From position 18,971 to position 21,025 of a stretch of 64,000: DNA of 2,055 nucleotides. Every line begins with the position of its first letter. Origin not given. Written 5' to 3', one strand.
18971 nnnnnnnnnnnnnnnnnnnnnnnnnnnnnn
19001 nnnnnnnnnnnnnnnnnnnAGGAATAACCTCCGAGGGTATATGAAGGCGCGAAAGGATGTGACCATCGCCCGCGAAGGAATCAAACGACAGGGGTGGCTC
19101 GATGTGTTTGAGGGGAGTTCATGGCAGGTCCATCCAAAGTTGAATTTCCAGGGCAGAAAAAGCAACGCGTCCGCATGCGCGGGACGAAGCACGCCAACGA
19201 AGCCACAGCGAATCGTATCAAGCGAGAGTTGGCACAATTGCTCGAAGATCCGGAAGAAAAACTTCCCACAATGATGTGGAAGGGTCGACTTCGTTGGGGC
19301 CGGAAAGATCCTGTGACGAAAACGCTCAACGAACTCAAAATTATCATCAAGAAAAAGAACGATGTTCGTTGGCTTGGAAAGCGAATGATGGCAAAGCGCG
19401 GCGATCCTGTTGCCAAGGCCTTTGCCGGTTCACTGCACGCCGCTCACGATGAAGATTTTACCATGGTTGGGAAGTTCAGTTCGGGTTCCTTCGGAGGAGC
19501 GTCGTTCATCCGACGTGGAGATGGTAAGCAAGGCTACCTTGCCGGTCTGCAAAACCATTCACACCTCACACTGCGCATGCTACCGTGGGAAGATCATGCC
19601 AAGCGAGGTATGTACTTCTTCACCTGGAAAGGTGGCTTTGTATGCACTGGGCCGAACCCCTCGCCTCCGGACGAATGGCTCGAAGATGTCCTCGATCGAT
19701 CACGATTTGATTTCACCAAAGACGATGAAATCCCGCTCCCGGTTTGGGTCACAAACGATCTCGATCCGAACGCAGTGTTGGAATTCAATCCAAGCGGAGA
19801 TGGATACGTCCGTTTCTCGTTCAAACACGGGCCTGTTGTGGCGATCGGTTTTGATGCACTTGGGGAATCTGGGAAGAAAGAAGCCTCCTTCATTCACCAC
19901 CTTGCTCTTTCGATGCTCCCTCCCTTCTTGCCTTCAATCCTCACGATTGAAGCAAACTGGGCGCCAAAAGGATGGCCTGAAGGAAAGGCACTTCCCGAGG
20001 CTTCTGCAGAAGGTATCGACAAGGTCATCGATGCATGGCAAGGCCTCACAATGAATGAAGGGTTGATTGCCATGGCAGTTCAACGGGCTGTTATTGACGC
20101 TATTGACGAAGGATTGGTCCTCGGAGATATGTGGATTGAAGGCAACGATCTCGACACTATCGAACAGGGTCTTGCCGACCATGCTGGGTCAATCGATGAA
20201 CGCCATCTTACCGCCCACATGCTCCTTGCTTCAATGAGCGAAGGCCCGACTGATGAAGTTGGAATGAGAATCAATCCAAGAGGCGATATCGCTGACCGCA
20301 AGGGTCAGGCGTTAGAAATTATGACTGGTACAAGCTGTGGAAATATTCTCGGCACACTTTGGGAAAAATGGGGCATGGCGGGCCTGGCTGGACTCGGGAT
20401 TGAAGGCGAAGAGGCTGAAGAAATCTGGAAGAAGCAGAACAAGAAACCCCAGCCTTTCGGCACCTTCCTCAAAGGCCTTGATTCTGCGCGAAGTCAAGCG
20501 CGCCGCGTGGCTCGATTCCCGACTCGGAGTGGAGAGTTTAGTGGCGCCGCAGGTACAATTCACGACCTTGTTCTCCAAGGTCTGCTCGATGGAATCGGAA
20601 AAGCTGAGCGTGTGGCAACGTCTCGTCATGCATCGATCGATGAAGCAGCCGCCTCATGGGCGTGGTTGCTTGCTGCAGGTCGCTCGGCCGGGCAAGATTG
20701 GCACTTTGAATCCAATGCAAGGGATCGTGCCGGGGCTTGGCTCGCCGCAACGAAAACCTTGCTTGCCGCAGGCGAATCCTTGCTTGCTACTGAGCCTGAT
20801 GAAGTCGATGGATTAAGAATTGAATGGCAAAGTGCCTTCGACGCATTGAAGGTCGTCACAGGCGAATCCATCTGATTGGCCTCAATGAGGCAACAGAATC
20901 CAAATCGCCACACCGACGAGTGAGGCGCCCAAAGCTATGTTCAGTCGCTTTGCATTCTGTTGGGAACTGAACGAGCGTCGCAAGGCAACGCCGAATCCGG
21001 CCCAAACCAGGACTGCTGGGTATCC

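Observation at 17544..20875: Orphan AAA+ ATPase with novel N-domain, divergently paired with a 584-aa protein of unknown fold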

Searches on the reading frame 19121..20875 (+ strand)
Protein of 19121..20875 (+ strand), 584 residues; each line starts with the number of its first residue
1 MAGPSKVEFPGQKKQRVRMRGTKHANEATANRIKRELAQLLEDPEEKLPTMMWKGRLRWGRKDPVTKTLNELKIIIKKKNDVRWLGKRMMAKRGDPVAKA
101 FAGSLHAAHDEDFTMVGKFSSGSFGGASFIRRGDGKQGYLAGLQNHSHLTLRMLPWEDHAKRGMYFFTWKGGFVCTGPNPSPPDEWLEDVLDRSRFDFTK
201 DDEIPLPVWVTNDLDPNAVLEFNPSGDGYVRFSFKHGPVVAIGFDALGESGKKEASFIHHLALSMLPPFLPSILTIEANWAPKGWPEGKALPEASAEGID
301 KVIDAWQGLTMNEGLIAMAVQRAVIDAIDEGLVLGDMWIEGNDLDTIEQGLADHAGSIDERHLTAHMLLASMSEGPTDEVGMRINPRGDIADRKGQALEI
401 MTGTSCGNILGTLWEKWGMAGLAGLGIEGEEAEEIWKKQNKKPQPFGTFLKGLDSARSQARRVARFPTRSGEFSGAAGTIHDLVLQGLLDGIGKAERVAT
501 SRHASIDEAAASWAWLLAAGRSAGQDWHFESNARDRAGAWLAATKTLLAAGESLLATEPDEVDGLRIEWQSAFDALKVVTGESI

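Call 3: search_protein_families(library=pfam, proteins=[window:19121-20875:+], max_evalue=1)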
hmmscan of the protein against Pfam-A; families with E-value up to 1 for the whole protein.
window:19121-20875:+ (584 aa): 0 families

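Call 4: search_protein_families(library=ncbifam, proteins=[window:19121-20875:+], max_evalue=1)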
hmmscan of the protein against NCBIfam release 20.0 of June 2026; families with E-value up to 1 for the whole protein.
window:19121-20875:+ (584 aa): 0 families

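Call 6: find_homologous_proteins(query=window:19121-20875:+)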
Query window:19121-20875:+ (584 aa): 470 proteins with E <= 0.001 among 8000 candidates; the best 120 are listed.
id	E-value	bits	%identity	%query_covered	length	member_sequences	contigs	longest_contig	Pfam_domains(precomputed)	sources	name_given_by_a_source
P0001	0.0e+0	1329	99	100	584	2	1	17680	-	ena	-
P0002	0.0e+0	1295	96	100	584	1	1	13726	-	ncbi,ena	-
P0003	0.0e+0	1287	96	100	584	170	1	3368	-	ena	-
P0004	0.0e+0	1286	96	100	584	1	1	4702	-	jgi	jgi:hypothetical protein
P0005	0.0e+0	1285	96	100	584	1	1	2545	-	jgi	jgi:hypothetical protein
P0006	0.0e+0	1285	96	100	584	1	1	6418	-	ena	-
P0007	0.0e+0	1282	96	100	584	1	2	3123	-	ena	-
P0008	0.0e+0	1282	96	100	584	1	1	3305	-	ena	-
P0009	0.0e+0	1282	95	100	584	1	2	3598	-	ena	-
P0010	0.0e+0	1282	96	100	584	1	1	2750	-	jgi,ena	jgi:hypothetical protein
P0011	0.0e+0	1281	96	100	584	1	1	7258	-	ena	-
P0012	0.0e+0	1281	96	100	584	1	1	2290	-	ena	-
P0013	0.0e+0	1280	96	100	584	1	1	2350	-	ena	-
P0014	0.0e+0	1280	95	100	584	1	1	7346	-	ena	-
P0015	0.0e+0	1280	96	100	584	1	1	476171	-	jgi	jgi:hypothetical protein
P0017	0.0e+0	1280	96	100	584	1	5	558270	-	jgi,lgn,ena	jgi:hypothetical protein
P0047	0.0e+0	1134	84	100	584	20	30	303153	-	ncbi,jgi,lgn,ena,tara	jgi:hypothetical protein|tara:strand:+ start:2544 stop:4298 length:1755 start_codon:yes stop_codon:y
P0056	2.6e-289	979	71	100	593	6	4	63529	-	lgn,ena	-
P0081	3.4e-253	860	62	100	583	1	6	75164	-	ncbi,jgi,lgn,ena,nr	ncbi:MAG: hypothetical protein QF479_03930 [Candidatus Poseidoniaceae archaeon]|nr:hypothetical prot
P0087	2.7e-247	840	63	100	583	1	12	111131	-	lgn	-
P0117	5.6e-229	780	58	100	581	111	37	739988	-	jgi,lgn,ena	jgi:hypothetical protein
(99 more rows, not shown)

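Call 8: search_solved_structures(query=window:19121-20875:+, max_evalue=10)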
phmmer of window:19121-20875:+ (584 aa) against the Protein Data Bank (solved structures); distinct sequences matched with E-value up to 10: 0.

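Call 10: find_encoding_contigs(protein=P0117, flank=8000, max_places=4)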
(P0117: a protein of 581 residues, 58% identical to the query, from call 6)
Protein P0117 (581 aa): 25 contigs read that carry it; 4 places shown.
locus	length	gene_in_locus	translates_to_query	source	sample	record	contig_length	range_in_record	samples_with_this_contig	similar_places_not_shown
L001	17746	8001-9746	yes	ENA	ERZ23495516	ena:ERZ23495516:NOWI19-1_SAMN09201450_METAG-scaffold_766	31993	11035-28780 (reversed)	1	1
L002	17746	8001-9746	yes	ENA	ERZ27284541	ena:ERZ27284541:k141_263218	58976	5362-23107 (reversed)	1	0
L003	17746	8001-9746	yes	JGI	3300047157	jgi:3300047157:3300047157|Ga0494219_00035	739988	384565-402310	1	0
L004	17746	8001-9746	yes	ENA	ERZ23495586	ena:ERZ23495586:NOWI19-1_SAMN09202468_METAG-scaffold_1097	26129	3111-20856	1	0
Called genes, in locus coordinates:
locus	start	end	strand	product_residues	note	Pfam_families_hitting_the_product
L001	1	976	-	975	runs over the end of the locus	PF00057:Ldl_recept_a (faint)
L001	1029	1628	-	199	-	PF00117:GATase, PF07722:Peptidase_C26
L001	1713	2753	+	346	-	PF00557:Peptidase_M24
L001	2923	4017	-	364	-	PF25133:TYW2_N_2, PF02475:TRM5-TYW2_MTfase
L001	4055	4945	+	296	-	PF00590:TP_methylase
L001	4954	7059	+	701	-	PF00474:SSF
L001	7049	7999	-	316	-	PF12706:Lactamase_B_2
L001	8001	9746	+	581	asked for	-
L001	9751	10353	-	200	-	PF01810:LysE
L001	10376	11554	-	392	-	PF01053:Cys_Met_Meta_PP, PF06838:Met_gamma_lyase (weak), PF00266:Aminotran_5 (faint)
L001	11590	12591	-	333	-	PF00892:EamA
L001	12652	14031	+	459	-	PF01494:FAD_binding_3 (weak), PF22578:GGR_cat (weak)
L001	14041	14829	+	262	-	PF00702:Hydrolase, PF13344:Hydrolase_6, PF13419:HAD_2 (faint), PF13242:Hydrolase_like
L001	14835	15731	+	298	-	PF08378:NERD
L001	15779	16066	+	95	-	PF03083:MtN3_slv (weak), PF04193:PQ-loop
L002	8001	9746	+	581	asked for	-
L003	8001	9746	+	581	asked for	-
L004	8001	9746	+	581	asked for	-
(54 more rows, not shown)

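Call 12: find_encoding_contigs(protein=P0017, flank=6000, max_places=3)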
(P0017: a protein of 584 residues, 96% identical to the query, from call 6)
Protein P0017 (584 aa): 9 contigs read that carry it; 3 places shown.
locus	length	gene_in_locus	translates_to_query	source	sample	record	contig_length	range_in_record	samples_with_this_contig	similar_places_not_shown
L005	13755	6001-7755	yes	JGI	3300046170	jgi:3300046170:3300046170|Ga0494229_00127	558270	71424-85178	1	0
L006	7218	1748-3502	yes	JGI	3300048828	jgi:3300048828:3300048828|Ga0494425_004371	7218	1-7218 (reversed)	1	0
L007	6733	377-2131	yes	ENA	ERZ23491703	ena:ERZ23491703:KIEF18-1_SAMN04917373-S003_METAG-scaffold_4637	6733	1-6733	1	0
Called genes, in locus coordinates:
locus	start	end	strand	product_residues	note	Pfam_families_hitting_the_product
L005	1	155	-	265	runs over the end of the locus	PF02475:TRM5-TYW2_MTfase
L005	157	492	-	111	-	-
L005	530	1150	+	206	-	PF00590:TP_methylase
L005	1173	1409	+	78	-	-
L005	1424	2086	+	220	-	PF00474:SSF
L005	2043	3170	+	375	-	PF00474:SSF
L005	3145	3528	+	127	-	-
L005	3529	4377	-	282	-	PF12706:Lactamase_B_2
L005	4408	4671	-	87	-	-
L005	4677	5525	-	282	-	PF00004:AAA (faint), PF20720:nSTAND3 (faint)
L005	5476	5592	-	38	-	-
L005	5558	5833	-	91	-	-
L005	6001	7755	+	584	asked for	-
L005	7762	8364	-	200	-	PF01810:LysE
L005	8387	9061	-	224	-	PF01053:Cys_Met_Meta_PP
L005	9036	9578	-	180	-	PF01053:Cys_Met_Meta_PP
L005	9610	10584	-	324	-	PF00892:EamA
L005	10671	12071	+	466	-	PF01494:FAD_binding_3, PF12831:FAD_oxidored (faint), PF13450:NAD_binding_8 (faint), PF22578:GGR_cat (weak)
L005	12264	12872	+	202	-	PF00702:Hydrolase, PF09419:PGP_phosphatase (weak), PF13242:Hydrolase_like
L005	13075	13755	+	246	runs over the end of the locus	-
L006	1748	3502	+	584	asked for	-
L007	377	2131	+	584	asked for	-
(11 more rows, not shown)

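Call 13: find_encoding_contigs(protein=P0047, flank=6000, max_places=3)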
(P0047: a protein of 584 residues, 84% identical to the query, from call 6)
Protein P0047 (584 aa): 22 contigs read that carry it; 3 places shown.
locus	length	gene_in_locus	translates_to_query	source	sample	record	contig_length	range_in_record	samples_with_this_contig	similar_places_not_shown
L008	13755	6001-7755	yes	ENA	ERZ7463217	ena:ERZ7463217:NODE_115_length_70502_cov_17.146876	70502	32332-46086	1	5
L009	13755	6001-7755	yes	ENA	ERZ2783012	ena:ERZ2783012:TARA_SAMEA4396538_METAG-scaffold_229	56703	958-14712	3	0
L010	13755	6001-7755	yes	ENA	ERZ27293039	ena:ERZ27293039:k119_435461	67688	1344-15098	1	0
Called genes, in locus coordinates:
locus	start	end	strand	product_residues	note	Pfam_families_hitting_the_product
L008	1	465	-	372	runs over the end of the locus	PF25133:TYW2_N_2, PF02475:TRM5-TYW2_MTfase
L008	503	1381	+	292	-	PF00590:TP_methylase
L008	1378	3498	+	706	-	PF00474:SSF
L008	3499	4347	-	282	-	PF12706:Lactamase_B_2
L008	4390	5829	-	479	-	PF00004:AAA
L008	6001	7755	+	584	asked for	-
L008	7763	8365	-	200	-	PF01810:LysE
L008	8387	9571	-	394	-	PF01053:Cys_Met_Meta_PP, PF06838:Met_gamma_lyase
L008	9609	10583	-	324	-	PF00892:EamA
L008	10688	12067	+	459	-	PF01494:FAD_binding_3, PF13450:NAD_binding_8 (faint), PF22578:GGR_cat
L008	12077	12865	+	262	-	PF00702:Hydrolase, PF13344:Hydrolase_6, PF13419:HAD_2 (faint), PF13242:Hydrolase_like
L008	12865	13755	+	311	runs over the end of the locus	PF08378:NERD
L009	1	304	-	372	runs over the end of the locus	PF25133:TYW2_N_2, PF02475:TRM5-TYW2_MTfase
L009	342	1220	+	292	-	PF00590:TP_methylase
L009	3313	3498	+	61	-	-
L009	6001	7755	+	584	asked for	-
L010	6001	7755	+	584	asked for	-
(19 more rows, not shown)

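Call 14: find_encoding_contigs(protein=P0056, flank=6000, max_places=2)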
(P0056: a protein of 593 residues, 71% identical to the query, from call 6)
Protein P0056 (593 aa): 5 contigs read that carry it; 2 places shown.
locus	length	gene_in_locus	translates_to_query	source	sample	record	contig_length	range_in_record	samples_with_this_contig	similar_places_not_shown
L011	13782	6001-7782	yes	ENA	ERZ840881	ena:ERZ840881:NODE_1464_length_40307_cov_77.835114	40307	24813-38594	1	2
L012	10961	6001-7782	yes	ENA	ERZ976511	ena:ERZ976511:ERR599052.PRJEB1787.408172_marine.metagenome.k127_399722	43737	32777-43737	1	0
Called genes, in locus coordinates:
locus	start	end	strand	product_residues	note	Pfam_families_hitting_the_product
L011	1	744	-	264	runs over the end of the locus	-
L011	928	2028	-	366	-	PF25133:TYW2_N_2, PF02475:TRM5-TYW2_MTfase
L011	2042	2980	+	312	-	PF00590:TP_methylase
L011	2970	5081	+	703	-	PF00474:SSF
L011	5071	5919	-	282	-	PF12706:Lactamase_B_2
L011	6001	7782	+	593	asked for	-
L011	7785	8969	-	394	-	PF01053:Cys_Met_Meta_PP, PF06838:Met_gamma_lyase (weak)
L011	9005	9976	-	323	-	PF00892:EamA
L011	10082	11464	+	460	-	PF01494:FAD_binding_3, PF07992:Pyr_redox_2 (faint), PF12831:FAD_oxidored (weak), PF13450:NAD_binding_8 (faint), PF22578:GGR_cat (weak)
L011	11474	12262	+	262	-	PF00702:Hydrolase, PF09419:PGP_phosphatase (faint), PF13344:Hydrolase_6, PF13419:HAD_2 (faint), PF13242:Hydrolase_like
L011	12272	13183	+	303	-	PF08378:NERD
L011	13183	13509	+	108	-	PF04193:PQ-loop (weak)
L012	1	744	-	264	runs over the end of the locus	-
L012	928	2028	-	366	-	PF25133:TYW2_N_2, PF02475:TRM5-TYW2_MTfase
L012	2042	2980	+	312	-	PF00590:TP_methylase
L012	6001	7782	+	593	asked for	-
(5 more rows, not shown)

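Call 15: find_encoding_contigs(protein=P0087, flank=6000, max_places=2)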
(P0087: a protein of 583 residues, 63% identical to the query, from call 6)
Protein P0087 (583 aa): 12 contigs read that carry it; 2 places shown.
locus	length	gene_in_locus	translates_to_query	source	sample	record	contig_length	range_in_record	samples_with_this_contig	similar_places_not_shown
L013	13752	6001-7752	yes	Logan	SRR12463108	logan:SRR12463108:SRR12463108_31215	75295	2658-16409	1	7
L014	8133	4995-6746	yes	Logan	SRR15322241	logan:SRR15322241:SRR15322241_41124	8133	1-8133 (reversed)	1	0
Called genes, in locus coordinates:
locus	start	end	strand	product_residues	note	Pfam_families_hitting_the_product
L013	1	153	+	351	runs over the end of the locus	PF00557:Peptidase_M24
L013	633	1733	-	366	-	PF25133:TYW2_N_2, PF02475:TRM5-TYW2_MTfase (weak)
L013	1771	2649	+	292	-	PF00590:TP_methylase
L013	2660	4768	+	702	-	PF00474:SSF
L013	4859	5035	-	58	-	-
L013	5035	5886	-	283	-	PF12706:Lactamase_B_2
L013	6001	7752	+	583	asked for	-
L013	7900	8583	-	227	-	-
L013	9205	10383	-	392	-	PF01053:Cys_Met_Meta_PP, PF06838:Met_gamma_lyase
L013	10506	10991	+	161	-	PF13404:HTH_AsnC-type, PF13412:HTH_24, PF01037:AsnC_trans_reg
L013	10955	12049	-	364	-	PF00892:EamA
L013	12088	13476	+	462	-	PF01494:FAD_binding_3 (weak), PF22578:GGR_cat (weak)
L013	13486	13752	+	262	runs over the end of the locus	PF00702:Hydrolase, PF13344:Hydrolase_6, PF13419:HAD_2 (faint), PF09419:PGP_phosphatase (weak), PF13242:Hydrolase_like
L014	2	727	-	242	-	?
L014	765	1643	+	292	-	PF00590:TP_methylase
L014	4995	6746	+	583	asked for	-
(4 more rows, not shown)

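Call 16: find_encoding_contigs(protein=P0081, flank=6000, max_places=2)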
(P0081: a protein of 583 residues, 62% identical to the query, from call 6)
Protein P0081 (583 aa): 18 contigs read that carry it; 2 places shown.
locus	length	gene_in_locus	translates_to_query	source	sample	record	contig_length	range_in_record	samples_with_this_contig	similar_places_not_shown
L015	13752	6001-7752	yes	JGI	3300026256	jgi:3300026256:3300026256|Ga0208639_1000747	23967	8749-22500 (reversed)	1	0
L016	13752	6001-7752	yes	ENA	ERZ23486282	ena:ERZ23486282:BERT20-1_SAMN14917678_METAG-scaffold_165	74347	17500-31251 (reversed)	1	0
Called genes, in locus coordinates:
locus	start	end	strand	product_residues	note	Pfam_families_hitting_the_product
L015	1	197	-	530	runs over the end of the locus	PF04389:Peptidase_M28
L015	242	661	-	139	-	PF24694:LNS2_PITM1-3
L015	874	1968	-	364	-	PF25133:TYW2_N_2, PF02475:TRM5-TYW2_MTfase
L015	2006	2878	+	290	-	PF00590:TP_methylase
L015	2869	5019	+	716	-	PF00474:SSF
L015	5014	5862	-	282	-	PF12706:Lactamase_B_2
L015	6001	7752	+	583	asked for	-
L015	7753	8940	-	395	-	PF01053:Cys_Met_Meta_PP, PF06838:Met_gamma_lyase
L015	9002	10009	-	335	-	PF00892:EamA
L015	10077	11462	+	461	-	PF01494:FAD_binding_3, PF00070:Pyr_redox (faint), PF07992:Pyr_redox_2 (weak), PF12831:FAD_oxidored (weak), PF22578:GGR_cat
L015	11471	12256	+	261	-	PF00702:Hydrolase, PF13344:Hydrolase_6, PF13419:HAD_2 (faint), PF13242:Hydrolase_like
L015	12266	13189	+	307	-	PF08378:NERD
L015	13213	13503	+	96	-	PF03083:MtN3_slv (weak)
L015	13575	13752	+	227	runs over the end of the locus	-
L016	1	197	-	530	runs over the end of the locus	PF04389:Peptidase_M28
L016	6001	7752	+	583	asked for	-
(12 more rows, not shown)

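Call 27: search_protein_families(library=pfam, alignment_id=A1, max_evalue=10)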
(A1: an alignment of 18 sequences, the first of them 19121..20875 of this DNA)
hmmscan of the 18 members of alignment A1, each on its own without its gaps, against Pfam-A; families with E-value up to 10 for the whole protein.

A. member 1, window:19121-20875:+ (584 aa): 0 families

B. families by the number of members that match (of 18 scanned): 4 families
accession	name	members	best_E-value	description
PF24270.1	HTH_Cmi2_C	1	0.057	Cmi2, C-terminal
PF11780.13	DUF3318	1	0.12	Protein of unknown function (DUF3318)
PF18809.6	PBECR1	1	0.13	phage-Barnase-EndoU-ColicinE5/D-RelE like nuclease1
PF21834.1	DUF6894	1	1.5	Domain of unknown function (DUF6894)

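Call 28: find_related_loci(query=A1, collection=genome_contigs, flank=8000)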
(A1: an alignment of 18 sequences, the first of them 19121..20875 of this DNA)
Query A1 (584 aa) in genome_contigs; peptide patterns used: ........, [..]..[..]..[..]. (x = any residue, [..] = any of these).
211 stretches matched a pattern; 179 encode a relative of the query (tblastn E <= 1e-3); the best 80 are kept; 80 distinct loci.
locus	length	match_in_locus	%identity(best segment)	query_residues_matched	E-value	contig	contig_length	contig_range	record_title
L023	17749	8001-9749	93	1-583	0e+0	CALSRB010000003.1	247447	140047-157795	MAG: Candidatus Poseidoniaceae archaeon isolate B_MB87 genome assembly, contig: contig_12023_B_MB87, whole genome shotgu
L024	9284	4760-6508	87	1-583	0e+0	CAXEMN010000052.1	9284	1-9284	MAG TPA_asm: uncultured Candidatus Poseidoniales archaeon isolate ERR598963_concoct_97 genome assembly, contig: ERZ83144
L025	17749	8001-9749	86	1-583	0e+0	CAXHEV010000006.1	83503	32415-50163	MAG TPA_asm: uncultured Candidatus Poseidoniales archaeon isolate SRR12480315_binner12_Refined_19 genome assembly, conti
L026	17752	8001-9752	84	1-583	0e+0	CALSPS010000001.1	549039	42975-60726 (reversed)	MAG: Candidatus Poseidoniaceae archaeon isolate C_MB351 genome assembly, contig: contig_17998_C_MB351, whole genome shot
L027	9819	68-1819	83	1-584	0e+0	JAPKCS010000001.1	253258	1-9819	MAG: Candidatus Poseidoniaceae archaeon isolate ANT-70 NODE_2_length_253258_cov_16.196629, whole genome shotgun sequence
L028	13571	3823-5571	83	1-583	0e+0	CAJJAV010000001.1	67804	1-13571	uncultured Candidatus Poseidoniales archaeon isolate FRAM18_bin109 genome assembly, contig: FRAM17_bin109-1, whole genom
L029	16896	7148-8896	84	1-583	0e+0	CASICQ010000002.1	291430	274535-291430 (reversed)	MAG: Candidatus Poseidoniaceae archaeon isolate FRAM_WSC20_S10_BML_bin_147_1 genome assembly, contig: FRAM_WSC20_S10_BML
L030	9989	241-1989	83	1-583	0e+0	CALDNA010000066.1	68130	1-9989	MAG TPA_asm: uncultured euryarchaeote isolate ERR599035_bin.45_CONCOCT_v1.1_MAG genome assembly, contig: ERZ840559.74, w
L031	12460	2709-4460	73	1-584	0e+0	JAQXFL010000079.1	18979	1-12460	MAG: Candidatus Poseidoniaceae archaeon isolate cluster3-bin.87 k119_26944, whole genome shotgun sequence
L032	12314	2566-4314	73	1-583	0e+0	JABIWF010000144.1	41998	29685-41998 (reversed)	MAG: Methanobacteriota archaeon isolate SI072_bin89 k141_841429, whole genome shotgun sequence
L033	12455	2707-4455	72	1-583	0e+0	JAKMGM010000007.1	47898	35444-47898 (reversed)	MAG: Candidatus Poseidoniaceae archaeon isolate MOX_bin98 PPB.contigs.fa_k127_1080753, whole genome shotgun sequence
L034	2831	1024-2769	70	1-582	0e+0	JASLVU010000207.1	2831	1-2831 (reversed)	MAG: Candidatus Poseidoniaceae archaeon isolate ETNP17_MAG_7 NODE_207_length_2831_cov_2.633624, whole genome shotgun seq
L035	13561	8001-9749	71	1-583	0e+0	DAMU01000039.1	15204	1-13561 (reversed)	MAG TPA_asm: Euryarchaeota archaeon UBA91 UBA91_contig_70488, whole genome shotgun sequence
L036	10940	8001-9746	69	1-582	0e+0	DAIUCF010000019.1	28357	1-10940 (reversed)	MAG TPA_asm: Candidatus Poseidoniaceae archaeon isolate CTOTU8138 NODE_884_length_28357_cov_12.924528, whole genome shot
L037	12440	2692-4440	71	1-583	0e+0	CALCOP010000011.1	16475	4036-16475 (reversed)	MAG TPA_asm: uncultured euryarchaeote isolate ERR599165_bin.117_CONCOCT_v1.1_MAG genome assembly, contig: ERZ842087.564,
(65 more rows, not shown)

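Call 34: predict_structure(alignment_id=A1)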
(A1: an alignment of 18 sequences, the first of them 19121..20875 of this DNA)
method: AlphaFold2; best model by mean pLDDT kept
length: 584 residues; sequences in the alignment: 18
mean_pLDDT: 78.1   pTM: 0.66
mean pLDDT of the five models: 78.1, 77.2, 74.1, 70.8, 70.1
residues with pLDDT >= 90: 197; 70-90: 227; 50-70: 104; < 50: 56
segments of 3 or more residues with pLDDT < 50: 1-24, 56-59, 118-126, 142-152, 252-254, 266-268
pLDDT, mean of each block of 10 residues (from residue 1): 31 33 56 74 71 50 67 85 81 67 76 57 48 59 42 54 61 60 75 83 81 89 87 87 85 59 55 83 88 90 79 85 91 91 88 93 94 68 90 87 95 93 90 90 90 87 87 92 94 91 90 95 82 92 96 87 88 94 77
secondary structure, 60 per line:
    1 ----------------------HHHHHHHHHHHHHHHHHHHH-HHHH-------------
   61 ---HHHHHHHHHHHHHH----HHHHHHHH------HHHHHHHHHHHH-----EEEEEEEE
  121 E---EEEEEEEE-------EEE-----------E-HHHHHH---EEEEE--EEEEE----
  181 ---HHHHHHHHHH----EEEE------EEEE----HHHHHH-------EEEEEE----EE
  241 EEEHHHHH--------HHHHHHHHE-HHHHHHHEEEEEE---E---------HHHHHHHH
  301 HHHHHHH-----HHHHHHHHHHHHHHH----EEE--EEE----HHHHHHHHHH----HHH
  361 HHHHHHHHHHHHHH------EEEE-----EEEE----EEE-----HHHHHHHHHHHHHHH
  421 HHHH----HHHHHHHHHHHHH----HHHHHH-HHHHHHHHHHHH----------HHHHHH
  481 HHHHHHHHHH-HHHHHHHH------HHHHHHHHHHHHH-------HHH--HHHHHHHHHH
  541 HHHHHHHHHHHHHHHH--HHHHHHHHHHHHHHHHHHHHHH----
elements in order: H23-42 H44-47 H64-77 H82-89 H96-107 E113-121 E125-132 E140-142 H156-161 E165-169 E172-176 H184-193 E198-201 E208-211 H216-221 E229-234 E239-243 H244-248 H257-264 H267-273 E274-279 H293-307 H313-327 E332-334 E337-339 H344-353 H358-374 E381-384 E390-393 E398-400 H406-424 H429-441 H446-451 H453-464 H475-490 H492-499 H506-518 H531-556 H559-580
